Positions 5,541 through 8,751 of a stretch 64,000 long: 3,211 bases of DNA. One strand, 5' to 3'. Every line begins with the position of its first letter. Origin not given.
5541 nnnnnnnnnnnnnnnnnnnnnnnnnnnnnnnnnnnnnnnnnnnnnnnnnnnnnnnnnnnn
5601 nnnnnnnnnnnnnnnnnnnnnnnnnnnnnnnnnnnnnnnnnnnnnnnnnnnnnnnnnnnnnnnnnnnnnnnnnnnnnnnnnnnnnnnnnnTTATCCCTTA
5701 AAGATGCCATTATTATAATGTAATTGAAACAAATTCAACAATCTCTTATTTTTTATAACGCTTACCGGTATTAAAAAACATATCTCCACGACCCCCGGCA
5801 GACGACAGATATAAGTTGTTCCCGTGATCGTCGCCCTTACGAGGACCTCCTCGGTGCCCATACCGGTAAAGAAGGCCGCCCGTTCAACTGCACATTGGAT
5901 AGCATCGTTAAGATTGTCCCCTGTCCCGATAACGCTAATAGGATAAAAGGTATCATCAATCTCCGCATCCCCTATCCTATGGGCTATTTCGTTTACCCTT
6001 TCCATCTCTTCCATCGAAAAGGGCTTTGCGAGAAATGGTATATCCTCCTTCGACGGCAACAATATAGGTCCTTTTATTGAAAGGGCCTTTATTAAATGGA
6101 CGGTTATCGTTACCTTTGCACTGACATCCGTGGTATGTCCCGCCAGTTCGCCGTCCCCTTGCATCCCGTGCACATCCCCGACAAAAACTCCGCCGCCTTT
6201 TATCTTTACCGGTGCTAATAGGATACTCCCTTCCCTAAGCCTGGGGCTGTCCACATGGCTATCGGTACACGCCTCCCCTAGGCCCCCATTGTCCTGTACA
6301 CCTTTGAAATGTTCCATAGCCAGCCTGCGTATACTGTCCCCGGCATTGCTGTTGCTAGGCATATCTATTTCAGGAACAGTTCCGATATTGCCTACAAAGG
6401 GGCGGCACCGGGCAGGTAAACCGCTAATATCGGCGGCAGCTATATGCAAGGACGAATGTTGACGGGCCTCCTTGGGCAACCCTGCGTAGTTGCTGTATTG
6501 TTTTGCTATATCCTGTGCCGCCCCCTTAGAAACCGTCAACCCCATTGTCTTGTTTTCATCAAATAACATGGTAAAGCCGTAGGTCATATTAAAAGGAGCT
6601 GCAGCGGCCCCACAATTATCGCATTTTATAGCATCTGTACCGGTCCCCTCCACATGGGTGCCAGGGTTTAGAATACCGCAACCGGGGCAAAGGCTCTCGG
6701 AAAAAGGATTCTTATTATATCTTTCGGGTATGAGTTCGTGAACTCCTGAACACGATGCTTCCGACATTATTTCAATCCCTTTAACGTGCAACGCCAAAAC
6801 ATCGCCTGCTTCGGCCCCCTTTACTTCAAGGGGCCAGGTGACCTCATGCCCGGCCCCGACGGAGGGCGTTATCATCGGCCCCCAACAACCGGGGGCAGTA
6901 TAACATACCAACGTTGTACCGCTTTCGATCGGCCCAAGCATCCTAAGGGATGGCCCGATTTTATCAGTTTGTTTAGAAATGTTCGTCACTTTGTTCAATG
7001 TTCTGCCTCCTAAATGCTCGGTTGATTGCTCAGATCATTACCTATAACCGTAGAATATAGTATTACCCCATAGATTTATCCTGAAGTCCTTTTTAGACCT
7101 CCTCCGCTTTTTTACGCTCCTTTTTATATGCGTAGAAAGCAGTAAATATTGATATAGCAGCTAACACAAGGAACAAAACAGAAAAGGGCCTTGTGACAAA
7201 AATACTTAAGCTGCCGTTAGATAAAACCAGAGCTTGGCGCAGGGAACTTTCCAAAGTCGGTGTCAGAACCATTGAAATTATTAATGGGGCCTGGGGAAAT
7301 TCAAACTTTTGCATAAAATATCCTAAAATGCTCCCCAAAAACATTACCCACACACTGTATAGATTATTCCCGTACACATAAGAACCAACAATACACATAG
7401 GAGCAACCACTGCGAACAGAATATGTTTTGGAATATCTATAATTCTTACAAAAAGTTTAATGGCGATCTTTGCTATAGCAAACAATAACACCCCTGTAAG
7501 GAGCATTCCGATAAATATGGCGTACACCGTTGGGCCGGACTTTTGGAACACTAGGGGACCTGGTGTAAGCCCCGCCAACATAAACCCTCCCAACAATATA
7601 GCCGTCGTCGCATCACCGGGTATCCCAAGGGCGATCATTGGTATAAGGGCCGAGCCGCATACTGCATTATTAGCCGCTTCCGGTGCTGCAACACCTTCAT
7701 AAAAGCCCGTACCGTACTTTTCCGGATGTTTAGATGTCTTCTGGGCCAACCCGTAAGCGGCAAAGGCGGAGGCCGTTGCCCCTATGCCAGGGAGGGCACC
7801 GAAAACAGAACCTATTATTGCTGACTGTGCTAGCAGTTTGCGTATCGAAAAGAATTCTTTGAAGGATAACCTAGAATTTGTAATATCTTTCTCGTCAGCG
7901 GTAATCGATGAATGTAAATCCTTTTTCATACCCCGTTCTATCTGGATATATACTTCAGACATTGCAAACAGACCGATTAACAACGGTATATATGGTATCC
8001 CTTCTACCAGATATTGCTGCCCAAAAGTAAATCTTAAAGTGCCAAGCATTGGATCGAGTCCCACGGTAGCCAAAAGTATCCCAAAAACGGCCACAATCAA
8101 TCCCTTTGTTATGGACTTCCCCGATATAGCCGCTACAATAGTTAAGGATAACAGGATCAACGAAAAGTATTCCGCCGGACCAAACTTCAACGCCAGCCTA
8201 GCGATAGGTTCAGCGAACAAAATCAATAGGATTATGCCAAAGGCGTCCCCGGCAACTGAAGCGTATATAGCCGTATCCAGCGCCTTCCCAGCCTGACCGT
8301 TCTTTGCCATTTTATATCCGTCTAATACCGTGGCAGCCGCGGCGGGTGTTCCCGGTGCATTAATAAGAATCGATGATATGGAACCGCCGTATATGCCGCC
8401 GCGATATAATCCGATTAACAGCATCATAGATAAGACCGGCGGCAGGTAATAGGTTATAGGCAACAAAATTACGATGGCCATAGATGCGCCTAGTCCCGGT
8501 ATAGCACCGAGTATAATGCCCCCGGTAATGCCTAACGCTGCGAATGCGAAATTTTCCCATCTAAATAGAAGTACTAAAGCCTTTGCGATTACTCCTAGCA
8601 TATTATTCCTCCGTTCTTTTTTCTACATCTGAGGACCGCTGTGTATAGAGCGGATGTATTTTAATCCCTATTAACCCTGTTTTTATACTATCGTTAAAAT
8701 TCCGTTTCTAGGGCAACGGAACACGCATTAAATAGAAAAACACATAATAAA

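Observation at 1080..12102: IclR-regulated catabolic island that mixes four-carbon acid-sugar enzymes with a TctABC transporter, an FmdA-like amidase and an HpcH aldolase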

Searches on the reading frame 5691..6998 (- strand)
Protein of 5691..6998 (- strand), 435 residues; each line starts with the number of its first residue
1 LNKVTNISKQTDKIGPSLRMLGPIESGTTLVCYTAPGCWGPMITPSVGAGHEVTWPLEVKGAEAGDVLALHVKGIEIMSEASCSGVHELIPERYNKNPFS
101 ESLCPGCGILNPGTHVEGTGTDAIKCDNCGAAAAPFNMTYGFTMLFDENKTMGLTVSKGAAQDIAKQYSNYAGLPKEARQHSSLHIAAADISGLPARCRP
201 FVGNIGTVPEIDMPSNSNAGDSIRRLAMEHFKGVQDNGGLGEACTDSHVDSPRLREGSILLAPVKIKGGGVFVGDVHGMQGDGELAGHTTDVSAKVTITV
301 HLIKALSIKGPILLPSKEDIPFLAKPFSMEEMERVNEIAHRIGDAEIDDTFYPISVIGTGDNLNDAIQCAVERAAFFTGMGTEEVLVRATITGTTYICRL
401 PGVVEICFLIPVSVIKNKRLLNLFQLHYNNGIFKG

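Call 4: search_protein_families(library=pfam, proteins=[window:5691-6998:-])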
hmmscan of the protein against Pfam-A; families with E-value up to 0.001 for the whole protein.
window:5691-6998:- (435 aa): 1 family
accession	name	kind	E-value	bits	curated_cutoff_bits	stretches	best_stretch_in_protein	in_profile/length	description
PF03069.20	FmdA_AmdA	-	1.8e-36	126.3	27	1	42-330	56-285/373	Acetamidase/Formamidase family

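Call 5: search_protein_families(library=ncbifam, proteins=[window:5691-6998:-])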
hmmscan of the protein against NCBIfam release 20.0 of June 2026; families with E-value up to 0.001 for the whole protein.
window:5691-6998:- (435 aa): 1 family
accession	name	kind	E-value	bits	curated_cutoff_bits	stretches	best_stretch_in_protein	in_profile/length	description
NF045496.1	FormamaseFmdA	equivalog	3.3e-07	29.4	500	1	250-317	225-297/407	formamidase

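Call 8: find_encoding_contigs(protein=window:5691-6998:-, flank=10000, max_places=6)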
Protein window:5691-6998:- (435 aa): 1 contig read that carries it; 1 place shown.
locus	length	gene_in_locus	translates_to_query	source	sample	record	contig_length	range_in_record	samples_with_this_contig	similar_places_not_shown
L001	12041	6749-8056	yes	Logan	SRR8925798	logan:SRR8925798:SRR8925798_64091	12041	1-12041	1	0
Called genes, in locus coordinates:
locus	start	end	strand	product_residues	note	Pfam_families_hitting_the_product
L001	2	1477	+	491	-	?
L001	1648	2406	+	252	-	PF09339:HTH_IclR, PF01614:IclR_C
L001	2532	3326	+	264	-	PF03328:HpcH_HpaI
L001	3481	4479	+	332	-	PF03401:TctC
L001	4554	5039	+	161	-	PF07331:TctB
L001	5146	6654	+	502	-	PF01970:TctA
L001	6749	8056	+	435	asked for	PF03069:FmdA_AmdA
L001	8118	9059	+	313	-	PF02737:3HCDH_N, PF00725:3HCDH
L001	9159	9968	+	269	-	PF01261:AP_endonuc_2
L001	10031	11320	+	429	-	PF07005:SBD_N, PF17042:NBD_C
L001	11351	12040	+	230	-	?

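Call 11: find_homologous_proteins(query=window:5691-6998:-, max_evalue=0.00001)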
Query window:5691-6998:- (435 aa): 2604 proteins with E <= 0.00001 among 8000 candidates; the best 120 are listed.
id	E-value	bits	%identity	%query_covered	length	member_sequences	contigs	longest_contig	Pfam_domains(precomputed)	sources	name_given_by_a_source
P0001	5.5e-296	999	100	100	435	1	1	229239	PF03069.21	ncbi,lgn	-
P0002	6.1e-126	439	48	98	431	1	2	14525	PF03069.21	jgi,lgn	jgi:acetamidase/formamidase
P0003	1.6e-125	438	47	97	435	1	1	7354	PF03069.21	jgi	-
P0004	1.1e-124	435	49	98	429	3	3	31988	PF03069.21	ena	-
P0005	3.1e-124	433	49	98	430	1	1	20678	PF03069.21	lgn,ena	-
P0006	4.9e-124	433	48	95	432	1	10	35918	PF03069.21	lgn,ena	-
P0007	5.3e-124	433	48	95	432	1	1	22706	PF03069.21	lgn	-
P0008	7.3e-124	432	49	96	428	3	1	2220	PF03069.21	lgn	-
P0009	8.9e-124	432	48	95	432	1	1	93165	PF03069.21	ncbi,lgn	-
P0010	9.7e-124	432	49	95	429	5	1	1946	PF03069.21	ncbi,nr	ncbi:MAG TPA: acetamidase [Anaerolineae bacterium]|nr:acetamidase [Anaerolineae bacterium]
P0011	9.9e-124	432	47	96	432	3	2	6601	PF03069.21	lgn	-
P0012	1.2e-123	431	48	95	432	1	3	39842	PF03069.21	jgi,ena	-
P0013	1.4e-123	431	46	95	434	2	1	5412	PF03069.21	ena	-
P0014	3.6e-123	430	49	95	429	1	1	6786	PF03069.21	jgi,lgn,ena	-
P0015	1.0e-122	428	47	96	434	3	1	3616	PF03069.21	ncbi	-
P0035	9.9e-120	418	47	95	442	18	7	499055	PF03069.21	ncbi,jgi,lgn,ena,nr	ncbi:MAG: acetamidase/formamidase family protein [Gammaproteobacteria bacterium]|nr:acetamidase [Rho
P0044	1.0e-118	415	45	98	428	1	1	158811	PF03069.21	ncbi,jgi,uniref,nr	ncbi:acetamidase/formamidase family protein [Thermovenabulum gondwanense]|uniref:Acetamidase n=1 Tax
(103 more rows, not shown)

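Call 12: find_encoding_contigs(protein=P0044, flank=10000, max_places=2)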
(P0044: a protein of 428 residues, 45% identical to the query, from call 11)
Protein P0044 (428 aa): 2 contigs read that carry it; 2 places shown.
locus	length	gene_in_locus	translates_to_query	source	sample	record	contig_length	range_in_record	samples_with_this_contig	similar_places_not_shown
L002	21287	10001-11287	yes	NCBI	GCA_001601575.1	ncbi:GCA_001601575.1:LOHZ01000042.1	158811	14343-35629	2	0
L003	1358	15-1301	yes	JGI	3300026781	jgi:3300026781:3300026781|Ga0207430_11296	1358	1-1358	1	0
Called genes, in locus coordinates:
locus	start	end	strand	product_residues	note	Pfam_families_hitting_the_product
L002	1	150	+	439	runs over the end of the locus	PF01979:Amidohydro_1, PF07969:Amidohydro_3 (faint), PF12890:DHOase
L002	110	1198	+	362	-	PF00988:CPSase_sm_chain, PF00117:GATase, PF07722:Peptidase_C26 (faint)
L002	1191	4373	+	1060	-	PF25596:CPSase_L_D1, PF02786:CPSase_L_D2, PF07478:Dala_Dala_lig_C, PF02787:CPSase_L_D3, PF25596:CPSase_L_D1, PF02655:ATP-grasp_3, PF02786:CPSase_L_D2, PF07478:Dala_Dala_lig_C, +6 more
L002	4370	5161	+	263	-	PF00970:FAD_binding_6, PF10418:DHODB_Fe-S_bind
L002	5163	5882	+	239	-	PF00215:OMPdecase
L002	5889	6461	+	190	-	PF00156:Pribosyltran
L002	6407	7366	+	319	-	PF01180:DHO_dh, PF01070:FMN_dh (faint), PF00977:His_biosynth (weak), PF03060:NMO, PF01207:Dus (weak)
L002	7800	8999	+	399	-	PF08239:SH3_3 (weak), PF18348:SH3_16, PF23795:SH3_YKFC_2nd (faint), PF00877:NLPC_P60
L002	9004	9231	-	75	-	-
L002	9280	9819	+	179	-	PF00005:ABC_tran, PF13304:AAA_21 (weak)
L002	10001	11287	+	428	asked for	PF03069:FmdA_AmdA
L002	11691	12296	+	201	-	PF01726:LexA_DNA_bind, PF12802:MarR_2 (weak), PF00717:Peptidase_S24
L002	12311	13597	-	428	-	PF06838:Met_gamma_lyase, PF01053:Cys_Met_Meta_PP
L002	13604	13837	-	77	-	-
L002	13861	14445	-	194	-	-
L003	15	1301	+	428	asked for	PF03069:FmdA_AmdA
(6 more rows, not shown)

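Call 13: find_encoding_contigs(protein=P0035, flank=10000, max_places=3)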
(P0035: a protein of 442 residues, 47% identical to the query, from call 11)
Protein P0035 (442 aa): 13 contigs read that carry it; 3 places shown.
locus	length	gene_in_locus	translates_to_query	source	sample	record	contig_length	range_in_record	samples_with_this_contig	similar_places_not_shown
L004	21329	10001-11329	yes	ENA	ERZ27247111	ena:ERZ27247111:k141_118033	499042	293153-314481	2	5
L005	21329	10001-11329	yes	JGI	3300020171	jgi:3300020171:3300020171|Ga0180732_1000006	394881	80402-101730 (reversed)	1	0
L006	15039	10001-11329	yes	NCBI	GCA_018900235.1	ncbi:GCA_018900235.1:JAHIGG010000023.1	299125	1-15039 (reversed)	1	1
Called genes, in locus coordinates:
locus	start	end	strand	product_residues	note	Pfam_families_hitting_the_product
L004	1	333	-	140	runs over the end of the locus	-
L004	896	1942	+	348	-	PF00316:FBPase, PF18913:FBPase_C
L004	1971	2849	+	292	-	PF00485:PRK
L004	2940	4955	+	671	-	PF00456:Transketolase_N, PF13292:DXP_synthase_N (faint), PF00676:E1_dh (faint), PF02779:Transket_pyr, PF02780:Transketolase_C, PF22613:Transketolase_C_1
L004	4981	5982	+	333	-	PF00044:Gp_dh_N, PF02800:Gp_dh_C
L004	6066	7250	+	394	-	PF00162:PGK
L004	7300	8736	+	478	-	PF00224:PK, PF02887:PK_C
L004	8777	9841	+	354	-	PF01116:F_bP_aldolase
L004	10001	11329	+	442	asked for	PF03069:FmdA_AmdA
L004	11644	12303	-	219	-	PF00484:Pro_CA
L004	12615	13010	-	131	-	PF01814:Hemerythrin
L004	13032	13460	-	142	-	-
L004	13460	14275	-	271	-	-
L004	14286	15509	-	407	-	PF03916:NrfD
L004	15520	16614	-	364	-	PF13187:Fer4_9 (faint), PF00037:Fer4 (faint), PF12837:Fer4_6 (faint), PF12838:Fer4_7, PF13247:Fer4_11, PF12797:Fer4_2 (weak), PF13237:Fer4_10 (weak), PF13247:Fer4_11 (weak), +2 more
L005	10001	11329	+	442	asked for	PF03069:FmdA_AmdA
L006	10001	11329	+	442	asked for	PF03069:FmdA_AmdA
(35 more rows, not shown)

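Call 14: find_encoding_contigs(protein=P0009, flank=10000, max_places=2)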
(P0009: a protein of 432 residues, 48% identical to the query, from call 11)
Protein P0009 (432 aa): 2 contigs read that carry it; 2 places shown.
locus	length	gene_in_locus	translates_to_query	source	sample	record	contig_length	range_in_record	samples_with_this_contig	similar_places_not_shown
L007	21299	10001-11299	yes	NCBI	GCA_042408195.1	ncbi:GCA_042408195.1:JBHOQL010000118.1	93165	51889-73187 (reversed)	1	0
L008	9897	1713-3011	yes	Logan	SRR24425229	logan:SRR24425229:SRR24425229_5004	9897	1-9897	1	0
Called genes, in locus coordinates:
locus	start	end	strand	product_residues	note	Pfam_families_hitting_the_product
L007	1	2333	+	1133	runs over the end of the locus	PF02811:PHP, PF07733:DNA_pol3_alpha, PF17657:DNA_pol3_finger, PF14579:HHH_6, PF01336:tRNA_anti-codon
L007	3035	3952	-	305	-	PF00288:GHMP_kinases_N, PF08544:GHMP_kinases_C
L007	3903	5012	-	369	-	PF00291:PALP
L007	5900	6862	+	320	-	PF00676:E1_dh, PF00456:Transketolase_N, PF02775:TPP_enzyme_C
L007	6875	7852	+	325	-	PF02779:Transket_pyr, PF02780:Transketolase_C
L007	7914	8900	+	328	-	PF00676:E1_dh, PF02775:TPP_enzyme_C (weak), PF13292:DXP_synthase_N (weak)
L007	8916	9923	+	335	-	PF02779:Transket_pyr, PF02780:Transketolase_C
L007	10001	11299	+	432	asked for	PF03069:FmdA_AmdA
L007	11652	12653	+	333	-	PF00781:DAGK_cat (faint), PF01513:NAD_kinase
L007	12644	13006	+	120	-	PF09585:Lin0512_fam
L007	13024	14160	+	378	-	PF00364:Biotin_lipoyl, PF02817:E3_binding, PF00198:2-oxoacid_dh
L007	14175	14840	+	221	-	PF03070:TENA_THI-4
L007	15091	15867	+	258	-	PF02578:Cu-oxidase_4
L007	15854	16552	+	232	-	PF01168:Ala_racemase_N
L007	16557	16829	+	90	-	PF02325:CCB3_YggT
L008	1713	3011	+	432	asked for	PF03069:FmdA_AmdA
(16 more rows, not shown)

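Call 21: search_solved_structures(query=window:5691-6998:-, max_evalue=0.001)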
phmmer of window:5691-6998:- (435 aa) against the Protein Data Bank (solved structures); distinct sequences matched with E-value up to 0.001: 6.
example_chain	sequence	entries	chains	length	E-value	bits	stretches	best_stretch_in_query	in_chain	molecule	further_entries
5ubu_A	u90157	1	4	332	9.5e-11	44.4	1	247-331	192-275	Putative acetamidase/formamidase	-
3tkk_A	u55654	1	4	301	4.3e-10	42.3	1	247-339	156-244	Predicted acetamidase/formamidase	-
3b9t_A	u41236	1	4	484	1.2e-06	30.9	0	247-310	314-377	Twin-arginine translocation pathway signal protein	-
2wkn_A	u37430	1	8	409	4.1e-05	25.9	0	250-316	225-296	FORMAMIDASE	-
2ii1_A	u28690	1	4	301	0.00012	24.4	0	247-312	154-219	Acetamidase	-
2f4l_A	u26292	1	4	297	0.00021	23.6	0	248-316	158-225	acetamidase, putative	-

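Call 70: find_encoding_contigs(protein=P0004, flank=8000, max_places=3)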
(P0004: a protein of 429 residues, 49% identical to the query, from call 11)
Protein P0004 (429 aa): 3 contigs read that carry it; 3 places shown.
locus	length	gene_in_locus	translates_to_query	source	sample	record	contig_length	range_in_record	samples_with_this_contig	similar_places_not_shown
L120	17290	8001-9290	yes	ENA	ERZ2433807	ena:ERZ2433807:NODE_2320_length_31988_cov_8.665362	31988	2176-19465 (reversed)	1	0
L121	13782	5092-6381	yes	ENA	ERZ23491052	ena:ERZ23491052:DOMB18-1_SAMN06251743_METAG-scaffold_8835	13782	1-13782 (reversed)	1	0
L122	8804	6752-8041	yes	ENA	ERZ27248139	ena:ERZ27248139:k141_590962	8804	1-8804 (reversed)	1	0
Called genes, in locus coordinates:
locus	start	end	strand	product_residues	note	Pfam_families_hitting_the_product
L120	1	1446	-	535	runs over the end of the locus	-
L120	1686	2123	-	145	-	PF05168:HEPN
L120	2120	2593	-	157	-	PF01909:NTP_transf_2 (weak), PF18765:Polbeta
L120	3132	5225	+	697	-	PF02629:CoA_binding, PF13380:CoA_binding_2, PF13607:Succ_CoA_lig, PF19045:Ligase_CoA_2, PF13549:ATP-grasp_5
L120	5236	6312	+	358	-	PF13500:AAA_26, PF07085:DRTGG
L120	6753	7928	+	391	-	PF07690:MFS_1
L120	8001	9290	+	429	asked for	PF03069:FmdA_AmdA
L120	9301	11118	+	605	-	PF02384:N6_Mtase, PF07669:Eco57I (weak)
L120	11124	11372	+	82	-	-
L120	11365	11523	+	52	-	-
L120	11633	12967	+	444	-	PF18135:Type_ISP_C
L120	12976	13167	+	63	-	PF02645:DegV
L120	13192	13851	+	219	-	PF02645:DegV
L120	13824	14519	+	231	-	-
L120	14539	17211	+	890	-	PF09586:YfhO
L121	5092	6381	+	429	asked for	PF03069:FmdA_AmdA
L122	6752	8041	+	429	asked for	PF03069:FmdA_AmdA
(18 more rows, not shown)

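Call 71: find_encoding_contigs(protein=P0006, flank=8000, max_places=3)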
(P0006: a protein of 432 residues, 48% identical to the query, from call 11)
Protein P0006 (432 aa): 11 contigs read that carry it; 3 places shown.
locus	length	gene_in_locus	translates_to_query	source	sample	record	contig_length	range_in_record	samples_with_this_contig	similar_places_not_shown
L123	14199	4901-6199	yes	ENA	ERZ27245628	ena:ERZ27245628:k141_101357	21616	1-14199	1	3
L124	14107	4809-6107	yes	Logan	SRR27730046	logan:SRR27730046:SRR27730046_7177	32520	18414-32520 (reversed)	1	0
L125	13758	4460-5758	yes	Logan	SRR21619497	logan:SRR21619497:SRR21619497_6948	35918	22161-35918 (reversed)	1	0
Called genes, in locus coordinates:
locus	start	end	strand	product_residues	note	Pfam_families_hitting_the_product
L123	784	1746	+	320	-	PF00676:E1_dh, PF00456:Transketolase_N, PF02775:TPP_enzyme_C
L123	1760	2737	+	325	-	PF02779:Transket_pyr, PF02780:Transketolase_C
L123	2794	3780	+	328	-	PF00676:E1_dh, PF02775:TPP_enzyme_C (weak), PF13292:DXP_synthase_N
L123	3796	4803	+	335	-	PF02779:Transket_pyr, PF02780:Transketolase_C, PF17147:PFOR_II (faint)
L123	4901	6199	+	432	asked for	PF03069:FmdA_AmdA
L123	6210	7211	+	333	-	PF01513:NAD_kinase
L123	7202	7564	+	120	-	PF09585:Lin0512_fam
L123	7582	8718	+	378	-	PF00364:Biotin_lipoyl, PF02817:E3_binding, PF00198:2-oxoacid_dh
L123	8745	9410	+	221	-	PF03070:TENA_THI-4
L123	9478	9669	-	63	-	PF04945:YHS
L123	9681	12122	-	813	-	PF00403:HMA, PF08282:Hydrolase_3 (faint), PF00122:E1-E2_ATPase, PF00702:Hydrolase, PF12710:HAD (weak)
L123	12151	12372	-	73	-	PF00037:Fer4 (faint), PF13459:Fer4_15, PF13370:Fer4_13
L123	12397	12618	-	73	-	PF01206:TusA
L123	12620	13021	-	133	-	PF01814:Hemerythrin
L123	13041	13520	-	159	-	PF02915:Rubrerythrin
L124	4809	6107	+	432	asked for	PF03069:FmdA_AmdA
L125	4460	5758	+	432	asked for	PF03069:FmdA_AmdA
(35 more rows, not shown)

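Call 97: predict_structure(alignment_id=A2)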
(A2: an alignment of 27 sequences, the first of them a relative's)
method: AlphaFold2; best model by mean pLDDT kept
length: 435 residues; sequences in the alignment: 27
mean_pLDDT: 89.5   pTM: 0.90
mean pLDDT of the five models: 89.5, 88.6, 88.1, 84.8, 84.4
residues with pLDDT >= 90: 327; 70-90: 71; 50-70: 21; < 50: 16
segments of 3 or more residues with pLDDT < 50: 230-238, 431-435
pLDDT, mean of each block of 10 residues (from residue 1): 84 93 96 92 89 96 97 97 91 86 94 95 95 93 94 96 97 94 95 92 95 87 61 48 86 95 97 89 66 96 94 94 91 91 80 94 91 96 97 91 93 93 86 35
secondary structure, 60 per line:
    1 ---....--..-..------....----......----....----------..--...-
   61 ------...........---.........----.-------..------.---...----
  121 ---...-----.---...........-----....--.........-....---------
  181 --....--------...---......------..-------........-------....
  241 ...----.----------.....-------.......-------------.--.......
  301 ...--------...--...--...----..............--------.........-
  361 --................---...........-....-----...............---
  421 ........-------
elements in order: E4-7 E21-24 E29-34 H39-42 E57-59 E67-77 E81-89 E114-116 E124-126 E136-146 E152-155 H158-166 H168-171 H183-186 E195-197 E201-206 H222-229 H237-243 E259-263 E271-277 E294-303 E312-314 H329-342 E351-359 H363-378 H382-392 E394-397 E403-411 H412-417 H421-428

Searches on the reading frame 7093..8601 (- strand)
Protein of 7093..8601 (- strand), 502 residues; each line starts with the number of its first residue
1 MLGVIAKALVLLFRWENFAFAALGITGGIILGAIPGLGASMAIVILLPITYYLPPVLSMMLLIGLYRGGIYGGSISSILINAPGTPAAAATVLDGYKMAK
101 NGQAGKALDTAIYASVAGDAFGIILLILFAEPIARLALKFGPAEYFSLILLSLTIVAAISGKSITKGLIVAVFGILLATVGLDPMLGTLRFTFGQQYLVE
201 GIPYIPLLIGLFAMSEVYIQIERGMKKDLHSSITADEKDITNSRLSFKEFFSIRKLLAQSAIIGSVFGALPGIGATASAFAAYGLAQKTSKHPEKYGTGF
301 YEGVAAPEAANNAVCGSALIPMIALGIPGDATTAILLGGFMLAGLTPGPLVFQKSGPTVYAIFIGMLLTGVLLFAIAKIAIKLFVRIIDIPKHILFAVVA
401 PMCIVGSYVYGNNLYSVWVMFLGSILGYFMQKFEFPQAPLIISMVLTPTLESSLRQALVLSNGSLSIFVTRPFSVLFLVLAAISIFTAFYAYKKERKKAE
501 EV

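Call 4: search_protein_families(library=pfam, proteins=[window:7093-8601:-])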
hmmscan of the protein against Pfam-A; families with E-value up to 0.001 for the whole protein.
window:7093-8601:- (502 aa): 1 family
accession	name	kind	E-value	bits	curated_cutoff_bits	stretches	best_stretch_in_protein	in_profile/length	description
PF01970.21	TctA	-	7.4e-147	489.8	28.9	1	19-442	2-423/423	Tripartite tricarboxylate transporter TctA family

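Call 5: search_protein_families(library=ncbifam, proteins=[window:7093-8601:-])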
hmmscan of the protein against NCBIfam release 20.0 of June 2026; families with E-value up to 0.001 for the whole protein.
window:7093-8601:- (502 aa): 0 families
